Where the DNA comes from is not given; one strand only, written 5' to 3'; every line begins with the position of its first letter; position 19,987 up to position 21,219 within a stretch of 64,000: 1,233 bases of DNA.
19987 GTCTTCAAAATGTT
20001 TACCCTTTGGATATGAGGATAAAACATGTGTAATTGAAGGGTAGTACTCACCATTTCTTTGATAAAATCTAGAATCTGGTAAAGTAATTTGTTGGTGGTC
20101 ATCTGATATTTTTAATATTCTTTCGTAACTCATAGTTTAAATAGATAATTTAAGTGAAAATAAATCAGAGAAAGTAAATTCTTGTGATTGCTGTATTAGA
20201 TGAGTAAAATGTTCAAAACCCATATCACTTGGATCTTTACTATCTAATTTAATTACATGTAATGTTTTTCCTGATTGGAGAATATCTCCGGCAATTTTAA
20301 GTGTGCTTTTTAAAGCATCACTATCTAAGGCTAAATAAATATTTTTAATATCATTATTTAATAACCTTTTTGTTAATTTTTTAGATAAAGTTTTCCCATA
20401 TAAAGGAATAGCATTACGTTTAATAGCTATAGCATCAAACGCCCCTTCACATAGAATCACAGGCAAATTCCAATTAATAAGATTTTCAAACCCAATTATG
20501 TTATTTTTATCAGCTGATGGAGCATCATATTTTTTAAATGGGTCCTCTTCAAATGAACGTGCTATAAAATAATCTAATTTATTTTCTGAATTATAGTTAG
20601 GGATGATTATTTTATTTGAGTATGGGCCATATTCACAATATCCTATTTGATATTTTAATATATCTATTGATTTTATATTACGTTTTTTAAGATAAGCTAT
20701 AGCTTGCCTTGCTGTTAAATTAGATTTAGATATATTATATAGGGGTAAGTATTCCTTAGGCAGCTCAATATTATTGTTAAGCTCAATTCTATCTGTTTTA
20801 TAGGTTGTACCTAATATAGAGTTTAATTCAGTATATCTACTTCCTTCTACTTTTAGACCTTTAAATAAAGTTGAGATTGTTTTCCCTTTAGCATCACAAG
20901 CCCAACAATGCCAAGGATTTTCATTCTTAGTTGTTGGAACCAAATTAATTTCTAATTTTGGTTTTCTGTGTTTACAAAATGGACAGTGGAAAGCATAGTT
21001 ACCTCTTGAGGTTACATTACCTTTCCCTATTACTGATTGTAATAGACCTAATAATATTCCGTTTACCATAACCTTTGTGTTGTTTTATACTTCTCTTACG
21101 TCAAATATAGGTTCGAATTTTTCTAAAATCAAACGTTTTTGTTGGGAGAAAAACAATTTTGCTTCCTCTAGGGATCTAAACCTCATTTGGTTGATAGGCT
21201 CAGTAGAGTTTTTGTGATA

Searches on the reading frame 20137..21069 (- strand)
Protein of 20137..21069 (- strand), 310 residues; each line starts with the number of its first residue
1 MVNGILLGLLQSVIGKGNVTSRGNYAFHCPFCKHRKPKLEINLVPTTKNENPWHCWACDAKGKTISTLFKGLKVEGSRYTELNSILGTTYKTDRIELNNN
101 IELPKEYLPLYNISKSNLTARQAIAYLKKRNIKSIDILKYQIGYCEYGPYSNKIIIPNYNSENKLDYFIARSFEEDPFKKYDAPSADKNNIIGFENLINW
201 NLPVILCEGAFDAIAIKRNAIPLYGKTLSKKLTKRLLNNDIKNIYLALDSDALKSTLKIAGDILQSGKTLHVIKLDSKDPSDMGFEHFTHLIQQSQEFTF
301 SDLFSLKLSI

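Call 44: search_protein_families(library=phrogs, proteins=[window:20137-21069:-], max_evalue=0.001)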
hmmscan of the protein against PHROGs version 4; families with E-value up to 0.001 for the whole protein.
window:20137-21069:- (310 aa): 3 families
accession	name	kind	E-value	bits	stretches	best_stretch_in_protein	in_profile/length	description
phrog_47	-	DNA, RNA and nucleotide metabolism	3.3e-39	136.1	1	20-299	47-337/947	DNA primase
phrog_6444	-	DNA, RNA and nucleotide metabolism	1.5e-10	41.5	1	23-145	34-161/577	DNA primase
phrog_849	-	DNA, RNA and nucleotide metabolism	0.00047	20.2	1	121-287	147-331/435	DNA primase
